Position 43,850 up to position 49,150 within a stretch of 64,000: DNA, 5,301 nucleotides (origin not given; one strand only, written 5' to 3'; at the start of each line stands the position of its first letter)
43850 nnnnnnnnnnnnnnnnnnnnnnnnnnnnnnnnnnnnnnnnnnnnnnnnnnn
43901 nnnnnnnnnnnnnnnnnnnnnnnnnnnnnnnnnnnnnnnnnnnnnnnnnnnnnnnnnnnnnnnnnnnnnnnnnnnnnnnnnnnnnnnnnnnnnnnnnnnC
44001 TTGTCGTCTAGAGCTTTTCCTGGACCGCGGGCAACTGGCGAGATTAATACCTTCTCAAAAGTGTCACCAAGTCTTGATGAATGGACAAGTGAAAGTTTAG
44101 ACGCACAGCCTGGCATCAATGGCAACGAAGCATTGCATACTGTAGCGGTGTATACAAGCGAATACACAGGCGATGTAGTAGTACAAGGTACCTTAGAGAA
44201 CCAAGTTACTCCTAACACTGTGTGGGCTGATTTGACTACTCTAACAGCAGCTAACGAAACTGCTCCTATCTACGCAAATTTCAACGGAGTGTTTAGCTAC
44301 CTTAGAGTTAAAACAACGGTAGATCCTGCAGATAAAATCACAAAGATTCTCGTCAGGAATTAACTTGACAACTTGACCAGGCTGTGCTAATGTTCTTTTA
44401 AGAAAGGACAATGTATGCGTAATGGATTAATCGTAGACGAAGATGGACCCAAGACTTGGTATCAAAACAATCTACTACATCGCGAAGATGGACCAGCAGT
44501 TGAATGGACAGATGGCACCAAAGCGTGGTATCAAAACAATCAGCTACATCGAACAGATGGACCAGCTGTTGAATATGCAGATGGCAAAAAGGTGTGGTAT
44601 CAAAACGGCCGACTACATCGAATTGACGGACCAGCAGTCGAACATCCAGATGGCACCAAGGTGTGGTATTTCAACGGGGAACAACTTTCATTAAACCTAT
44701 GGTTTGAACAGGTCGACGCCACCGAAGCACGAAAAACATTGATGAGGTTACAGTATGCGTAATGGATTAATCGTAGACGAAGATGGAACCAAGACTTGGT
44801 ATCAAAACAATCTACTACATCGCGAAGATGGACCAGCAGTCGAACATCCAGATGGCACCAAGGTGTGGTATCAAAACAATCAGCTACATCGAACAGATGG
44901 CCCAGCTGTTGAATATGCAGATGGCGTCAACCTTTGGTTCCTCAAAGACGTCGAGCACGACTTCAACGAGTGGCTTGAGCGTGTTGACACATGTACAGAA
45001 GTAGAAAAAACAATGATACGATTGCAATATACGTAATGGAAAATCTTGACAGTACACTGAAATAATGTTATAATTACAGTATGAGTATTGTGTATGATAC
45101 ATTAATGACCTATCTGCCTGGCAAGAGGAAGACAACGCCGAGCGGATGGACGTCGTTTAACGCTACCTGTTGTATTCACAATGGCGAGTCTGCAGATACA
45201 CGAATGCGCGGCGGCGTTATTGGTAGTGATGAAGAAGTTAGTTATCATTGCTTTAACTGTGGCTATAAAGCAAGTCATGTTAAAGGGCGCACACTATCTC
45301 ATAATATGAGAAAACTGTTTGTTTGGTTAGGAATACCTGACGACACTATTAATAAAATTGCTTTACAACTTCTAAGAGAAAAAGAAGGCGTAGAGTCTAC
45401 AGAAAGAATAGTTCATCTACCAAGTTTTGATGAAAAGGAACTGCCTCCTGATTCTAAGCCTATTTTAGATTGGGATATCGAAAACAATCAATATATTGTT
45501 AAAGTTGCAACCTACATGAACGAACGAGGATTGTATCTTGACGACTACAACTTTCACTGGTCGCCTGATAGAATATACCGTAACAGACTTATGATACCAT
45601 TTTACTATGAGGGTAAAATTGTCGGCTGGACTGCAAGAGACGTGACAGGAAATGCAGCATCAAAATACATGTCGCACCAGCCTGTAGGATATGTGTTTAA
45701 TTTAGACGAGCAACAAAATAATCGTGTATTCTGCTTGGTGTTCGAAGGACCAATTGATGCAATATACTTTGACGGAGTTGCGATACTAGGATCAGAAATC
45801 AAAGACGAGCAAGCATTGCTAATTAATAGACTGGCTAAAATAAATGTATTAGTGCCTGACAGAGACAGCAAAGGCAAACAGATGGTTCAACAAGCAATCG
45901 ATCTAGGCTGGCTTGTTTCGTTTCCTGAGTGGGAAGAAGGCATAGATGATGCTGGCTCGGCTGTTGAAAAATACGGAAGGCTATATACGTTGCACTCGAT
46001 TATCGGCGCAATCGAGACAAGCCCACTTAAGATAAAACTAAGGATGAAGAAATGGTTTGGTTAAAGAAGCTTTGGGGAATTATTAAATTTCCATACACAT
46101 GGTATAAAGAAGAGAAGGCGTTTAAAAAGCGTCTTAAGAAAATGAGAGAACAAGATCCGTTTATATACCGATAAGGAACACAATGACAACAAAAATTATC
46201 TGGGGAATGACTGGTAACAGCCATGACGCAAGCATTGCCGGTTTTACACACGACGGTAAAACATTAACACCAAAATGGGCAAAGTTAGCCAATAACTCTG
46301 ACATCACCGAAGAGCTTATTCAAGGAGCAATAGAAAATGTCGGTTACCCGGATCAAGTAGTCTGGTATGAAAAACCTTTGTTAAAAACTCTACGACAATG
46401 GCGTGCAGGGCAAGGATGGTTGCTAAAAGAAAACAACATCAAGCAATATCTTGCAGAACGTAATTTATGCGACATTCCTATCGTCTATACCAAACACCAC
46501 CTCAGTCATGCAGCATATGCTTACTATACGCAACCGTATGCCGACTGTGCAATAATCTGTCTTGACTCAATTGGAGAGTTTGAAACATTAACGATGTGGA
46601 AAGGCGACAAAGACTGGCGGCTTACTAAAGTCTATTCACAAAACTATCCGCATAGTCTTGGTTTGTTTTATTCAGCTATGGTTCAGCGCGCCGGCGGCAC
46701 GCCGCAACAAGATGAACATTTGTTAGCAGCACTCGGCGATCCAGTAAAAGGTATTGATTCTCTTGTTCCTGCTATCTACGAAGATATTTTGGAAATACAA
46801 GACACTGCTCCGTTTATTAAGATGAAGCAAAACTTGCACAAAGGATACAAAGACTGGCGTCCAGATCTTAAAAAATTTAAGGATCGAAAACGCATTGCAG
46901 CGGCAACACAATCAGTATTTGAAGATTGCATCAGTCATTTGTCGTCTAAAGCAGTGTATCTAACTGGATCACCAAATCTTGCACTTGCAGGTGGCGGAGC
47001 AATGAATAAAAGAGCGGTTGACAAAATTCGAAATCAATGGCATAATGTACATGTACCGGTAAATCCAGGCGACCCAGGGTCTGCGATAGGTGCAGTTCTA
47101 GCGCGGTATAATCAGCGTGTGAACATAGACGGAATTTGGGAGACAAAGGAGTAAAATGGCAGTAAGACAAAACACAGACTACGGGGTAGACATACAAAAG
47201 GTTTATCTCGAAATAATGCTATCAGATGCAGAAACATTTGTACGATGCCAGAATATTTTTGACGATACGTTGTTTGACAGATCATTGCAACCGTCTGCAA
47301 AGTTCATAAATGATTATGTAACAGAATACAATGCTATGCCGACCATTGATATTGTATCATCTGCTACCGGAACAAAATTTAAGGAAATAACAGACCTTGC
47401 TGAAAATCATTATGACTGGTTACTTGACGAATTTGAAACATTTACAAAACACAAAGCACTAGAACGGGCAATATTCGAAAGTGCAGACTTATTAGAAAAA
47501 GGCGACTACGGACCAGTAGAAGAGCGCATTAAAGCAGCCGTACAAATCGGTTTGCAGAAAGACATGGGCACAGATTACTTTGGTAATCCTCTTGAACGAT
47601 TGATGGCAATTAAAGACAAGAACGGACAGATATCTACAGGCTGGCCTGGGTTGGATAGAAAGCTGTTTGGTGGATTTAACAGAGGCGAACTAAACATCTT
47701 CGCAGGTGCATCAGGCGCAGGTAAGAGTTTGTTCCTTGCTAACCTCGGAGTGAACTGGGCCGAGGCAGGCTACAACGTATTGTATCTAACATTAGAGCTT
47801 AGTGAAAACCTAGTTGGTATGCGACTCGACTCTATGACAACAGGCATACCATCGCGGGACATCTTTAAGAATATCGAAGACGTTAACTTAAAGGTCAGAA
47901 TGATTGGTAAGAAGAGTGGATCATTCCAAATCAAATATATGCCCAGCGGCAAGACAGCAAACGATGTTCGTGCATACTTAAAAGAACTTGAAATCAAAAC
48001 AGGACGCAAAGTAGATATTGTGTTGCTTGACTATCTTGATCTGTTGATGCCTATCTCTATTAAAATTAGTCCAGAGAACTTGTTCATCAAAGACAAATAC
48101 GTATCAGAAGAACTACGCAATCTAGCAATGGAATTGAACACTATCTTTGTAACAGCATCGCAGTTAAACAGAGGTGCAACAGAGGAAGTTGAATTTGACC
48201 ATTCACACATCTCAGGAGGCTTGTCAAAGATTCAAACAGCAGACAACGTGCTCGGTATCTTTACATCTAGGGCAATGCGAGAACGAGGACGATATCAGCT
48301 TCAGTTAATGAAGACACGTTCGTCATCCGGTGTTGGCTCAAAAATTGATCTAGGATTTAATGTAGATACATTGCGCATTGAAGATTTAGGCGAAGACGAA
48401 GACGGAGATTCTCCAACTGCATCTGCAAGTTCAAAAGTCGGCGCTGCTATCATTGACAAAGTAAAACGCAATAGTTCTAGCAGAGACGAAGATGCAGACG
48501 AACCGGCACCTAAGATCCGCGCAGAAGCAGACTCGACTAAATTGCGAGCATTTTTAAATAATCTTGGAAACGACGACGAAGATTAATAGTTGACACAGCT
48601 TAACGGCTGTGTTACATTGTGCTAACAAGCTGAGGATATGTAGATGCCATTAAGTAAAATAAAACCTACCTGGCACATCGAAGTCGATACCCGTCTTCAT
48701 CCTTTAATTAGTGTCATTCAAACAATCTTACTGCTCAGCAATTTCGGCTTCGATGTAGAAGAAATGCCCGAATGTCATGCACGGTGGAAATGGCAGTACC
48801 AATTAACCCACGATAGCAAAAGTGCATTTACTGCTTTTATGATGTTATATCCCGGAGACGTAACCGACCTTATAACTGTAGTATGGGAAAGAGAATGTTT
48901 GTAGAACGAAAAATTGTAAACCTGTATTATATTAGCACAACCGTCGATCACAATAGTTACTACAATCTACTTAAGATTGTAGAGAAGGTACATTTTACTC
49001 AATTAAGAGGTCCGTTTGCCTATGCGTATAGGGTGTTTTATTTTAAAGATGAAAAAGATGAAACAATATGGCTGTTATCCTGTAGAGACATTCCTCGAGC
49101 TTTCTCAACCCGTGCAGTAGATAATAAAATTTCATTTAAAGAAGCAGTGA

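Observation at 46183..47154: Stand-alone carbamoyltransferase N-domain (Kae1/NodU-type) wedged between primase and replicative helicase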

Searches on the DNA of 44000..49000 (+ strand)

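Call 6: search_dna_similar(query=window:44000-49000:+, collection=phages, mode=near, max_rows=20)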
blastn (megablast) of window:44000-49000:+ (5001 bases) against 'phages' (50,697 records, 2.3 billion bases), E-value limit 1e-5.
No match.
